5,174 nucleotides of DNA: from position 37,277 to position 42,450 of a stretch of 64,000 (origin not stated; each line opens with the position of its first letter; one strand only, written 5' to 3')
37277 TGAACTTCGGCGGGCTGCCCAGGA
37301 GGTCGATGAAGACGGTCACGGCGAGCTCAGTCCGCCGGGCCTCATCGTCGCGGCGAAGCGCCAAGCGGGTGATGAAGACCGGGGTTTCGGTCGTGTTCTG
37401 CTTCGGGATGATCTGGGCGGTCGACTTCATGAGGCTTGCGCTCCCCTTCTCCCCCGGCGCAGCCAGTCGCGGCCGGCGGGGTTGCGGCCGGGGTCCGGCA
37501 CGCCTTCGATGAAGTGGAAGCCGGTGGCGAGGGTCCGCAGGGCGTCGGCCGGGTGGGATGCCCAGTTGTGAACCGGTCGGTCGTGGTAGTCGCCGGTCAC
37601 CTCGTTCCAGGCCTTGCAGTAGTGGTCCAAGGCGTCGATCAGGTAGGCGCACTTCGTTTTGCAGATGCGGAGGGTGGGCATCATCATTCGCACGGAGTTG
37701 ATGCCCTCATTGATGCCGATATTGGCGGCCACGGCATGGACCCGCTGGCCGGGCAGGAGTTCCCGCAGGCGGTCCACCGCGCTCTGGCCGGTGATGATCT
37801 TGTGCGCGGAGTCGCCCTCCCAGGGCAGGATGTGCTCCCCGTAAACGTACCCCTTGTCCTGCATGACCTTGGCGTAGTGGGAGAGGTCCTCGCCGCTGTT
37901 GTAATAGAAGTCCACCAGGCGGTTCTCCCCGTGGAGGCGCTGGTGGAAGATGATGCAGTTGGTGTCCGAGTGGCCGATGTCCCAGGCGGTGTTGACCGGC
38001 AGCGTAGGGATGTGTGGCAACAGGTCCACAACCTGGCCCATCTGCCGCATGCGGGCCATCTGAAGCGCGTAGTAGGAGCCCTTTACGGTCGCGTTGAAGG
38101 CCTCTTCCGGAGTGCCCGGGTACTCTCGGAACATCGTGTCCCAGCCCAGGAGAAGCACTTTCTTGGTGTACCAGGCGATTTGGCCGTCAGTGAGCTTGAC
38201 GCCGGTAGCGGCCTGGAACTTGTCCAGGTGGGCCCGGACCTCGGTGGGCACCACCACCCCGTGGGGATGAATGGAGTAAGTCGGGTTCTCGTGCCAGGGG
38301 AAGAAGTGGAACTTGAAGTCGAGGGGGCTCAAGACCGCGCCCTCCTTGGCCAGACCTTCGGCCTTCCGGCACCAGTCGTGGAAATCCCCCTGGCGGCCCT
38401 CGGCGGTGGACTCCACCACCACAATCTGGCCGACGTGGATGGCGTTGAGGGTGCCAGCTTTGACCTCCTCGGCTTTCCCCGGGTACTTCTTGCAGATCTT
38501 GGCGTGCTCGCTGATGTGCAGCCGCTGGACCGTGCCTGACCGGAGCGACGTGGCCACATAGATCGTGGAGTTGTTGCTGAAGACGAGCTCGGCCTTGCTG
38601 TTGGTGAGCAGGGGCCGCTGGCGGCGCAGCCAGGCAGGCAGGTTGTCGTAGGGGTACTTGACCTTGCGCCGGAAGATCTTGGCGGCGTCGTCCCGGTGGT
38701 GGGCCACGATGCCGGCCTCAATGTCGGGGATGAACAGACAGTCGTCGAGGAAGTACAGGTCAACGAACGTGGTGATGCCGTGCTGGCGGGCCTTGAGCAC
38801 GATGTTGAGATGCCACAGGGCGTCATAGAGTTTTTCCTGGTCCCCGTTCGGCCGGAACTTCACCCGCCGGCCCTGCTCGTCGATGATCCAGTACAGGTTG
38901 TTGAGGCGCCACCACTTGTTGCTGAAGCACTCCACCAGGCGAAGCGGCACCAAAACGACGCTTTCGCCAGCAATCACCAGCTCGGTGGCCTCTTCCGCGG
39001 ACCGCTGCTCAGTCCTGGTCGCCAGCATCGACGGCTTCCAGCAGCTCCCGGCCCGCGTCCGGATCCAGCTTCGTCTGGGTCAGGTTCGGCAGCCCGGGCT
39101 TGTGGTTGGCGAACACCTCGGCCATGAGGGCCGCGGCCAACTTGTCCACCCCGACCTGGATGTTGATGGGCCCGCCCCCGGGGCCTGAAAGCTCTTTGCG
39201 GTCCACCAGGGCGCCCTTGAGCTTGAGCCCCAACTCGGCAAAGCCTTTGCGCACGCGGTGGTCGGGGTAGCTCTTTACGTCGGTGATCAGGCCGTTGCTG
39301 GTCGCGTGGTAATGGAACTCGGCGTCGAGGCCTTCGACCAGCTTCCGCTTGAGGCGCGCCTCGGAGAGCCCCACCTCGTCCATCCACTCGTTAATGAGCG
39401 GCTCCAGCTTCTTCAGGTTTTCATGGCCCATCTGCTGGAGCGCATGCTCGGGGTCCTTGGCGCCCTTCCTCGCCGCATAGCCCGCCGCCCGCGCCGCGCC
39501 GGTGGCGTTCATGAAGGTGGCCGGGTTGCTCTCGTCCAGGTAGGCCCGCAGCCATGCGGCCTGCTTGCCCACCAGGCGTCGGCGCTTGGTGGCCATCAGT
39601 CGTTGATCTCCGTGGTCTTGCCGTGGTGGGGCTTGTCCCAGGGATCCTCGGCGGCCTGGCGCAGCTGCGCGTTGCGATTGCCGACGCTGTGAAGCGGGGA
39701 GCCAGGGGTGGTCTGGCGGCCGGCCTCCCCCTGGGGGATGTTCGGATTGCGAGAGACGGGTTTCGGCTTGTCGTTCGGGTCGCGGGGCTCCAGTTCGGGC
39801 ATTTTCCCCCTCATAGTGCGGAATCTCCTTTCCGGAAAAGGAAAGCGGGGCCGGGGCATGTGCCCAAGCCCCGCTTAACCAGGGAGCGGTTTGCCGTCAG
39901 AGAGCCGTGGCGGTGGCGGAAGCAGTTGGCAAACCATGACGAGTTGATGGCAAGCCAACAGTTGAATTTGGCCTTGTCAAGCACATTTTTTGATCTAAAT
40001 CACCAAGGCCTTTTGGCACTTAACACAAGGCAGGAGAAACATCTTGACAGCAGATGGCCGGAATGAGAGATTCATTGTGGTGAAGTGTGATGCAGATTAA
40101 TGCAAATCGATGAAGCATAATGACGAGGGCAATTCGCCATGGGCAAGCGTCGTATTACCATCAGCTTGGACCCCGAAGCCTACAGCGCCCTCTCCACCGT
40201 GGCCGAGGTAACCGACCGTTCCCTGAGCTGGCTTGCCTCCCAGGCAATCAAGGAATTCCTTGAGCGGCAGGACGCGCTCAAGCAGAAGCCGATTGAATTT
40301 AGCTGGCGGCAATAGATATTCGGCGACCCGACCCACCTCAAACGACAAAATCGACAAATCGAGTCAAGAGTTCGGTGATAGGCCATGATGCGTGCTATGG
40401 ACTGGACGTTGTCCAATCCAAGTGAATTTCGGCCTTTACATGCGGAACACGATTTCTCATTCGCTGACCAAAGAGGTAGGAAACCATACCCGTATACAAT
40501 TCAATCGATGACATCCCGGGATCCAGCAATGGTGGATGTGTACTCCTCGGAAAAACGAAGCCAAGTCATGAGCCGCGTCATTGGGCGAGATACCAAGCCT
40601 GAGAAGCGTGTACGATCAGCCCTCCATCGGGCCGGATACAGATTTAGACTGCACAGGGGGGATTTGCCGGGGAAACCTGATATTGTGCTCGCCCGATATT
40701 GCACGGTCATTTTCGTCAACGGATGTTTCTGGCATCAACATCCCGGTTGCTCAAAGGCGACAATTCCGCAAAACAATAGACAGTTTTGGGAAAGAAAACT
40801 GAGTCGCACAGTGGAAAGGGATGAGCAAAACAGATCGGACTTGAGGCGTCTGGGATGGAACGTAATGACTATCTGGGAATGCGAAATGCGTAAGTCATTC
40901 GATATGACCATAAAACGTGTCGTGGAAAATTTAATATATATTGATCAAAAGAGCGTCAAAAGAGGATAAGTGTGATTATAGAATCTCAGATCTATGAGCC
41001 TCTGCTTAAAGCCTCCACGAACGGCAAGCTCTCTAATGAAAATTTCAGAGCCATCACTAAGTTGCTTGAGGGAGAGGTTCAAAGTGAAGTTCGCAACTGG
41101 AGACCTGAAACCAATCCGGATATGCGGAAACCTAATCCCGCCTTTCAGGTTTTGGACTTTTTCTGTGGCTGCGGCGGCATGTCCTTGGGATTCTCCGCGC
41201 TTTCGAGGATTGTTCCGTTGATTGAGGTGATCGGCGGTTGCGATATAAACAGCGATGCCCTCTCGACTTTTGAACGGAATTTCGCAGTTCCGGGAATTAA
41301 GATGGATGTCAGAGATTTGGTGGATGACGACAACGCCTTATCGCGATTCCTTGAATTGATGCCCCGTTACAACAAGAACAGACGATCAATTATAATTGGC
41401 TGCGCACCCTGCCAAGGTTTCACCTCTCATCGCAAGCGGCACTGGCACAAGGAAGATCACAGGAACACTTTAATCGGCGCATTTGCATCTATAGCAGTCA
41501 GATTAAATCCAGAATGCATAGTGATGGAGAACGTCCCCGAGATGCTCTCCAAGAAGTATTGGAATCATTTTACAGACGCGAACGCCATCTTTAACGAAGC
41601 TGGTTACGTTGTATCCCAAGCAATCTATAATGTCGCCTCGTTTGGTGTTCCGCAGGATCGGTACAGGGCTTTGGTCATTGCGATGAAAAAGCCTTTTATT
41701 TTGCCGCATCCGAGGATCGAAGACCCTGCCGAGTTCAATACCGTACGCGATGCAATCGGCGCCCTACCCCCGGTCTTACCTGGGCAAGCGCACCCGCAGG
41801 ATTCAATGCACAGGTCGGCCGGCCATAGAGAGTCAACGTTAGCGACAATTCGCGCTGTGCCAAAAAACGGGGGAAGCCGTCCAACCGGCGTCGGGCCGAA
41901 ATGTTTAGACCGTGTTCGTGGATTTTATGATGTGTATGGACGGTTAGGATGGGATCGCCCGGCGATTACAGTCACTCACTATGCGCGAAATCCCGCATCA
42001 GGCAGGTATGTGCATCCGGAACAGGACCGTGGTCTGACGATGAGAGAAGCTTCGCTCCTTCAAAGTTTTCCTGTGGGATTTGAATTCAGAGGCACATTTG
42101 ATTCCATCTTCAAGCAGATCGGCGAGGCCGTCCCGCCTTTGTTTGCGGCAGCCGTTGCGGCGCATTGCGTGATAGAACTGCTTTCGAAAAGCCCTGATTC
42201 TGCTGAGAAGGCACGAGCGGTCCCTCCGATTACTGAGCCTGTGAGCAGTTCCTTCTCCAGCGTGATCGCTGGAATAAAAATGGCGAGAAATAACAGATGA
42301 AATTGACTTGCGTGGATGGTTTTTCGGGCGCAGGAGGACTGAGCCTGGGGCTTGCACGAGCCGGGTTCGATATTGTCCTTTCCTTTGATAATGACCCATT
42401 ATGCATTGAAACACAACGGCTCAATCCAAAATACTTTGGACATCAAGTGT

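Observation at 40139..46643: Phage-borne R-M operon of unusual composition: RHH, Vsr, two C5-methylases and a type IIG/ISP-lineage nuclease-methylase-TRD fusion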

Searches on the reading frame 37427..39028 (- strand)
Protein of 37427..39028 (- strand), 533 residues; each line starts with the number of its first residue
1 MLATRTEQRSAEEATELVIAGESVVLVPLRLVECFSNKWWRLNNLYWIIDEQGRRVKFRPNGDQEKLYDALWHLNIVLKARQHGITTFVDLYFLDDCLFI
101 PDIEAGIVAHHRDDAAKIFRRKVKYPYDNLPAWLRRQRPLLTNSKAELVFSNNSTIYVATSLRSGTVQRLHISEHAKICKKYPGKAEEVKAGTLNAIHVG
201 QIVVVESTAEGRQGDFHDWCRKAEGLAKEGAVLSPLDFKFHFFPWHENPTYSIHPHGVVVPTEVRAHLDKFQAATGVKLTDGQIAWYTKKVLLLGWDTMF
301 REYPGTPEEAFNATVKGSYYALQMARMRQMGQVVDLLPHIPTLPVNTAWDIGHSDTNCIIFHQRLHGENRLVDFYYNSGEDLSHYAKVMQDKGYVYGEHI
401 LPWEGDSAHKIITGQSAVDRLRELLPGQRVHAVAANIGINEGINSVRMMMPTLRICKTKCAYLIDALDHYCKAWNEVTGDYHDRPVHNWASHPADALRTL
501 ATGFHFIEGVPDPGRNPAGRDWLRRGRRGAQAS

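Call 32: search_dna_similar(query=window:37427-39028:-, collection=phages, mode=protein, max_rows=12)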
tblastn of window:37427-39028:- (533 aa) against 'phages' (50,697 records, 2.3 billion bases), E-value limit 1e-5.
Records with a match: 641; places in all: 649; records where one place covers at least 80% of the query: 120.
Best place of each record, by identity: <60% 641.
By first word of the organism name: Vibrio 167; Stx2a-converting 83; Escherichia 75; Microbacterium 50; Pseudomonas 46; Ralstonia 31; Pelagibacter 22; Caudoviricetes 17; Stx2-converting 12; Klebsiella 11; and 47 more.
By host as written in the record: - 260; Microbacterium foliorum NRRL B-24224 28; Pseudomonas aeruginosa 20; Microbacterium foliorum NRRL B-24224 SEA 20; Candidatus Pelagibacter ubique HTCC1062 14; Vibrio cholerae 2095 9; Vibrio cyclitrophicus 7; Escherichia coli K514 (EHEC) 7; and 171 more.
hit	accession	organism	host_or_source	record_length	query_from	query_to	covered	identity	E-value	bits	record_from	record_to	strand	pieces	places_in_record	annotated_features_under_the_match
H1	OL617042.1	Flyfo siphovirus Tbat2_3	Pteropus tonganus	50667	6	520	97%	39.1%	4e-108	360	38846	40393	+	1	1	hypothetical protein | protein of unknown function DUF2280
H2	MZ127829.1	Sphingopyxis phage VSN-002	Sphingopyxis sp.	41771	18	502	91%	41.2%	1e-106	356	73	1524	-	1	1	terminase | putative terminase small subunit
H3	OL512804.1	Hafnia phage Pocitis76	Hafnia sp.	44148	11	503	92%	40.5%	4e-109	363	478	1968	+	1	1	terminase large subunit | terminase small subunit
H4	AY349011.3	Burkholderia phage Bcep22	-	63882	3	530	99%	37.6%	1e-92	315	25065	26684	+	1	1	TerL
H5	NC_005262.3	Burkholderia phage Bcep22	-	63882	3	530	99%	37.6%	1e-92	315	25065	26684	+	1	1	terminase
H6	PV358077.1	Enterobacter phage ENT1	Enterobacter hormaechei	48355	25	503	90%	41.2%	2e-106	355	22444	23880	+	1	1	record has no annotation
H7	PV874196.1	Enterobacter phage BHUENT6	Enterobacter cloacae complex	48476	25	503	90%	41.2%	2e-106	355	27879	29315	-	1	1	record has no annotation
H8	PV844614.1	Enterobacter phage BHUENT3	Enterobacter cloacae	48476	25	503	90%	41.2%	2e-106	355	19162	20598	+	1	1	record has no annotation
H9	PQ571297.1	Klebsiella phage KO-TP1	Klebsiella oxytoca BBCO_XO_1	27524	25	502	90%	41.2%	3e-105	352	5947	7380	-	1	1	terminase large subunit | terminase small subunit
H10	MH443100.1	Erwinia phage vB_EhrS_49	Erwinia horticola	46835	25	503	90%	41.1%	3e-105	352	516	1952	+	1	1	terminase large subunit | terminase small subunit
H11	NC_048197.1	Erwinia phage vB_EhrS_49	Erwinia horticola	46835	25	503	90%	41.1%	3e-105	352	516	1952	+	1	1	terminase | terminase small subunit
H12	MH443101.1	Erwinia phage vB_EhrS_59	Erwinia horticola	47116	25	503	90%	41.1%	3e-105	352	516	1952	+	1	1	terminase large subunit | terminase small subunit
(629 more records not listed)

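Call 58: find_related_loci(query=window:37427-39028:-, collection=viral_contigs, flank=10000)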
Query window:37427-39028:- (533 aa) in viral_contigs; peptide patterns used: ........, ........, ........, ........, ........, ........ (x = any residue, [..] = any of these).
49 stretches matched a pattern; 47 encode a relative of the query (tblastn E <= 1e-3); 47 distinct loci.
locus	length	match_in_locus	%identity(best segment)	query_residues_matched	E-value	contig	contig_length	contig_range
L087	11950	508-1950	44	31-509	2e-129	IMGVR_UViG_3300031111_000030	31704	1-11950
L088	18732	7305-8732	43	32-504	6e-125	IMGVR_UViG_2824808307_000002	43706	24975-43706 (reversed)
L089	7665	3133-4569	44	31-514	1e-124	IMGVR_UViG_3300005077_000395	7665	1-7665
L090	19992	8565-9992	43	32-504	8e-124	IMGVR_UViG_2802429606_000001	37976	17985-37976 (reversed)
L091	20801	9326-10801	42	32-517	3e-123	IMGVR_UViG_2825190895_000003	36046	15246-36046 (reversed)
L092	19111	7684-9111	43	32-504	1e-122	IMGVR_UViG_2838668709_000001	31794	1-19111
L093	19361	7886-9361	42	32-517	3e-122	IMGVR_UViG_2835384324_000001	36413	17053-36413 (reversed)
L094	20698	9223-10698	42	32-517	3e-122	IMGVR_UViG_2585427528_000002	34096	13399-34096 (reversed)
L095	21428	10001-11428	43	32-504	2e-122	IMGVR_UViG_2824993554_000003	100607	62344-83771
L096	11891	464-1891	43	32-504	3e-122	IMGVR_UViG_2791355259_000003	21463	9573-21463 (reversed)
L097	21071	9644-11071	42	32-504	7e-122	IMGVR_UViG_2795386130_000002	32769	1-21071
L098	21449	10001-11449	43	32-511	7e-122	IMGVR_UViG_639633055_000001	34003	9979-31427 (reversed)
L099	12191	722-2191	43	32-517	5e-122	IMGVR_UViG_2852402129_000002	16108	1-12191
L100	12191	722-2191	42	32-517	6e-122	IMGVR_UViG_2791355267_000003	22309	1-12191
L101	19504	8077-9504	43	32-504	2e-121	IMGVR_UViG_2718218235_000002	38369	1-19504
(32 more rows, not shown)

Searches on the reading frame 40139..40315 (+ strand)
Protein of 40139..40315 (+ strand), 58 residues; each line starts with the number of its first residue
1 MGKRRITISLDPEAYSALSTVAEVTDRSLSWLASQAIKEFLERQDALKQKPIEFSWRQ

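Call 3: search_protein_families(library=pfam, proteins=[window:40139-40315:+], max_evalue=0.01)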
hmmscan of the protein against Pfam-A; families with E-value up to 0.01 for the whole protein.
window:40139-40315:+ (58 aa): 3 families
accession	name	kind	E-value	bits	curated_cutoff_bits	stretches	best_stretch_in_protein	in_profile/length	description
PF01402.27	RHH_1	-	0.00028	21.1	20.5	1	5-43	1-39/39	Ribbon-helix-helix protein, copG family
PF07878.17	RHH_5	-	0.0004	20.5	26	1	5-43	3-41/43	CopG-like RHH_1 or ribbon-helix-helix domain, RHH_5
PF12651.13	RHH_3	-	0.0066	16.8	21.6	1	3-42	2-41/44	Ribbon-helix-helix domain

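Call 4: search_protein_families(library=ncbifam, proteins=[window:40139-40315:+], max_evalue=0.01)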
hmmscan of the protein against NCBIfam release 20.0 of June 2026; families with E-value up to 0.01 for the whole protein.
window:40139-40315:+ (58 aa): 2 families
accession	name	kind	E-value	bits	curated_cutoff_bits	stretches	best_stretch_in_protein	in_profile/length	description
NF048017.1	antitoxin_RelB_like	equivalog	0.00052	20.2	50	1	10-44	2-36/70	type II toxin-antitoxin system RelB family antitoxin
NF052617.1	slr0373_blue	equivalog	0.0043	17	100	1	3-49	3-49/113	slr0373 family blue light stress response protein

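Call 5: search_protein_families(library=padloc, proteins=[window:40139-40315:+], max_evalue=0.01)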
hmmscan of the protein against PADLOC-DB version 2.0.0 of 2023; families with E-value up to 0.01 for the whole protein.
window:40139-40315:+ (58 aa): 0 families

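Call 69: search_protein_families(library=phrogs, proteins=[window:40139-40315:+], max_evalue=0.001)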
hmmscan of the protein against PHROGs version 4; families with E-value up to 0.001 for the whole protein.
window:40139-40315:+ (58 aa): 1 family
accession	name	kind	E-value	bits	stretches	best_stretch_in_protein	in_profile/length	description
phrog_3180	-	transcription regulation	1.9e-08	35.1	1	1-45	3-47/50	Arc-like repressor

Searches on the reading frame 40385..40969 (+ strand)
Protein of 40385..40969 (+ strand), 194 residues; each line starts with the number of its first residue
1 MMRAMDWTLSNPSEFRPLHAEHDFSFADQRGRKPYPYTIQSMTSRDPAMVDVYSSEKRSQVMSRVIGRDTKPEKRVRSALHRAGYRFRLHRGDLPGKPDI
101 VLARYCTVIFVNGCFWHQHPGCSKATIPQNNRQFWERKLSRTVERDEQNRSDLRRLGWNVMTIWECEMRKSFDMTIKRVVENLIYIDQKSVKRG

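Call 3: search_protein_families(library=pfam, proteins=[window:40385-40969:+], max_evalue=0.01)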
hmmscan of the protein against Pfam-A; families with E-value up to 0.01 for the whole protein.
window:40385-40969:+ (194 aa): 3 families
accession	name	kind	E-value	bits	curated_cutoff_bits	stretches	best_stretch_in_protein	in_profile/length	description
PF03852.21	Vsr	-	1.3e-28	99.1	27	1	51-119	2-70/74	DNA mismatch endonuclease Vsr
PF18741.7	MTES_1575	-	0.00041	20.8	38.2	1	140-183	53-96/96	REase_MTES_1575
PF18699.6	MRPL52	-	0.0026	18.4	26.6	1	9-40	11-39/92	Mitoribosomal protein mL52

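Call 4: search_protein_families(library=ncbifam, proteins=[window:40385-40969:+], max_evalue=0.01)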
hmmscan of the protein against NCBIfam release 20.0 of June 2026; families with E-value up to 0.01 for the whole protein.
window:40385-40969:+ (194 aa): 1 family
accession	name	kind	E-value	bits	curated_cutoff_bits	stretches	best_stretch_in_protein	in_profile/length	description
TIGR00632.1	vsr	subfamily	1.4e-39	135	97.85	1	49-167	1-119/119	DNA mismatch endonuclease Vsr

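Call 5: search_protein_families(library=padloc, proteins=[window:40385-40969:+], max_evalue=0.01)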
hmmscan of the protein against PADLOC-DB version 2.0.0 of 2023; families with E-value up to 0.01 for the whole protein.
window:40385-40969:+ (194 aa): 1 family
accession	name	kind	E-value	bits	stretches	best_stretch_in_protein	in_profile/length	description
PDLC03397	Vsr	-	2.4e-31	106.9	1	49-183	1-134/156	Type II nicking endonuclease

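Call 69: search_protein_families(library=phrogs, proteins=[window:40385-40969:+], max_evalue=0.001)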
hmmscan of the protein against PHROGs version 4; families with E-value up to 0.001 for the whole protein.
window:40385-40969:+ (194 aa): 1 family
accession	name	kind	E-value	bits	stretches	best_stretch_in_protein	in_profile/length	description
phrog_13076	-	DNA, RNA and nucleotide metabolism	9.8e-52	175.6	1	51-183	1-132/154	endonuclease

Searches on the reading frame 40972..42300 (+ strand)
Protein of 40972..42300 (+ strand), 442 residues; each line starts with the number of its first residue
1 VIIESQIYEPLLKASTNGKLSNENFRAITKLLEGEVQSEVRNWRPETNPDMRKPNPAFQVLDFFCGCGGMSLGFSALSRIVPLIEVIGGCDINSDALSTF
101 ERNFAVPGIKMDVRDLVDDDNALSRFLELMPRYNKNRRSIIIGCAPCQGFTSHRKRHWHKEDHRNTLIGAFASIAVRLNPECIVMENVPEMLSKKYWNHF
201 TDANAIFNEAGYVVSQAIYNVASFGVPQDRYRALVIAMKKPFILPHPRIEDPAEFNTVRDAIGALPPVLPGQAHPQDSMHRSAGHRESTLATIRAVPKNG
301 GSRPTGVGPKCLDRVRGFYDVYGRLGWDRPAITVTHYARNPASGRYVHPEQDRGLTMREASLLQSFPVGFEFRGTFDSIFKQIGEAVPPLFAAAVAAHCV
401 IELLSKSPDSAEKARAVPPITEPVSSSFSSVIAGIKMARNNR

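Call 3: search_protein_families(library=pfam, proteins=[window:40972-42300:+], max_evalue=0.01)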
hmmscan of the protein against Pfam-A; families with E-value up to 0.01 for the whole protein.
window:40972-42300:+ (442 aa): 2 families
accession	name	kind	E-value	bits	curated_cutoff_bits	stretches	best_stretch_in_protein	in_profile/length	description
PF00145.23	DNA_methylase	-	3.6e-47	161.8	22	1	58-399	1-322/324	C-5 cytosine-specific DNA methylase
PF09445.16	Methyltransf_15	-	0.0033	17.4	22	1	60-151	4-85/165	RNA cap guanine-N2 methyltransferase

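Call 4: search_protein_families(library=ncbifam, proteins=[window:40972-42300:+], max_evalue=0.01)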
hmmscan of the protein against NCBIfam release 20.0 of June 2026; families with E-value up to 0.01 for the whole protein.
window:40972-42300:+ (442 aa): 2 families
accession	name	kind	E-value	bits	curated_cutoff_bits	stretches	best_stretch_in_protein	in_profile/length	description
TIGR00675.1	dcm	superfamily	1.5e-37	130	100.65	1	60-397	1-327/329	DNA (cytosine-5-)-methyltransferase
NF007772.0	PRK10458.1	subfamily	0.0012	17.4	710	1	39-217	72-257/472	DNA cytosine methylase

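Call 5: search_protein_families(library=padloc, proteins=[window:40972-42300:+], max_evalue=0.01)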
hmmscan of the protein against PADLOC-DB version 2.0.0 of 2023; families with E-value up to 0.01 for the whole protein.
window:40972-42300:+ (442 aa): 61 families (the best 25 are shown)
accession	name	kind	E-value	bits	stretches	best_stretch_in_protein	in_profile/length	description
PDLC03378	MTase_II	-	1.8e-76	255.7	1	58-406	3-332/344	Type II methyltransferase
PDLC00033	DruM2|DruM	-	9.8e-63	210.6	1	46-399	10-360/368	DNA cytosine methylase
PDLC03234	MTase_II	-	9.1e-62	207.5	2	58-279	5-216/375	Type II methyltransferase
PDLC03237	MTase_II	-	1.1e-51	173.9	2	60-248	796-978/1036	Type II methyltransferase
PDLC03326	MTase_II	-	1.4e-51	174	1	60-411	7-383/412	Type II methyltransferase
PDLC02656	DrmMII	-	1.7e-43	147.2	2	58-271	5-238/491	DrmMII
PDLC03272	MTase_II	-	1.9e-42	143.8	1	38-409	55-396/407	Type II methyltransferase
PDLC03225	MTase_II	-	5.7e-42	142.2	3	315-410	514-604/615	Type II methyltransferase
PDLC02649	DrmMII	-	1.1e-37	128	2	128-275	106-257/422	DrmMII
PDLC03279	MTase_II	-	2.7e-37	126.4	2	58-265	3-197/587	Type II methyltransferase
PDLC02648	DrmMII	-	3.4e-37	126.3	2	58-245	22-239/468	DrmMII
PDLC03343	MTase_II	-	1.2e-36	124.7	2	59-238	7-167/462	Type II methyltransferase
PDLC03270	MTase_II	-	1.6e-34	117.4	2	59-240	2-163/309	Type II methyltransferase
PDLC00030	DruM2|DruM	-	9.9e-34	115.1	2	58-243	6-189/380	DNA cytosine methylase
PDLC00026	DruM2|DruM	-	1.2e-33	115.1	1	58-403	5-318/336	DNA cytosine methylase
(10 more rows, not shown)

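Call 28: search_solved_structures(query=window:40972-42300:+, max_evalue=0.00001)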
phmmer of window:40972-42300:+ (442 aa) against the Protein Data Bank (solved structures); distinct sequences matched with E-value up to 0.00001: 41.
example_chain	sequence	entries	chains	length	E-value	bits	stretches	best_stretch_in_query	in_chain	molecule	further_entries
5wy1_A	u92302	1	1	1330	4.3e-21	78.2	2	314-414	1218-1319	DNA (cytosine-5)-methyltransferase 1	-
3av4_A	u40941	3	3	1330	4.6e-21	78.1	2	316-414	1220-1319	DNA (cytosine-5)-methyltransferase 1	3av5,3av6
9ped_A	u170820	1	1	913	1.9e-20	76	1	309-400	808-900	DNA (cytosine-5)-methyltransferase 1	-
9m5u_A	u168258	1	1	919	1.9e-20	76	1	309-400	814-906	DNA (cytosine-5)-methyltransferase 1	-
9v4p_A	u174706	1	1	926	2e-20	76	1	309-400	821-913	DNA (cytosine-5)-methyltransferase 1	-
9v36_A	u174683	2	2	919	2.1e-20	75.9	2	316-412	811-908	DNA (cytosine-5)-methyltransferase 1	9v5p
3pt9_A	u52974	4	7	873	4.2e-20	74.9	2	316-405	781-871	DNA (cytosine-5)-methyltransferase 1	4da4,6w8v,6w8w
3pt6_A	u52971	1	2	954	5.7e-20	74.5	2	316-405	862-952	DNA (cytosine-5)-methyltransferase 1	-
5guv_A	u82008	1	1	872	5.7e-20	74.5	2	316-405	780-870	DNA (cytosine-5)-methyltransferase 1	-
7xi9_A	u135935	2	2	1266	5.8e-20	74.4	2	316-412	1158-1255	DNA (cytosine-5)-methyltransferase 1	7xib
8xqc_A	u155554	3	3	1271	5.9e-20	74.4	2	316-412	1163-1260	DNA (cytosine-5)-methyltransferase 1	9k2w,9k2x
9peb_A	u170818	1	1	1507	1.3e-19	73.2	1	309-399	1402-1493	DNA (cytosine-5)-methyltransferase 1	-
9pec_A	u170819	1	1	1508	1.3e-19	73.2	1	309-399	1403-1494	DNA (cytosine-5)-methyltransferase 1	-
9m5x_A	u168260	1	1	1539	1.4e-19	73.1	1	309-399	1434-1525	DNA (cytosine-5)-methyltransferase 1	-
9v4o_A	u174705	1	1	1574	1.6e-19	73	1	309-399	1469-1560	DNA (cytosine-5)-methyltransferase 1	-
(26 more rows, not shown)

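Call 69: search_protein_families(library=phrogs, proteins=[window:40972-42300:+], max_evalue=0.001)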
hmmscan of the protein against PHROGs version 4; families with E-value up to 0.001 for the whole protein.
window:40972-42300:+ (442 aa): 6 families
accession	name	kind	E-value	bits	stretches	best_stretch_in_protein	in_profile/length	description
phrog_116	-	other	1.1e-57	196.9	1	45-413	195-503/779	DNA methyltransferase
phrog_363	-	other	1.3e-25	91.2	1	57-239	53-215/327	DNA methyltransferase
phrog_23910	-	unknown function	6.2e-24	85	1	316-398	6-93/99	-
phrog_32684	-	unknown function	4.6e-06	27.2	0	61-113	9-65/262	-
phrog_36001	-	unknown function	8e-06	25.3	1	163-240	486-563/715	-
phrog_5999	-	other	0.0007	20.6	0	59-76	4-21/109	DNA methyltransferase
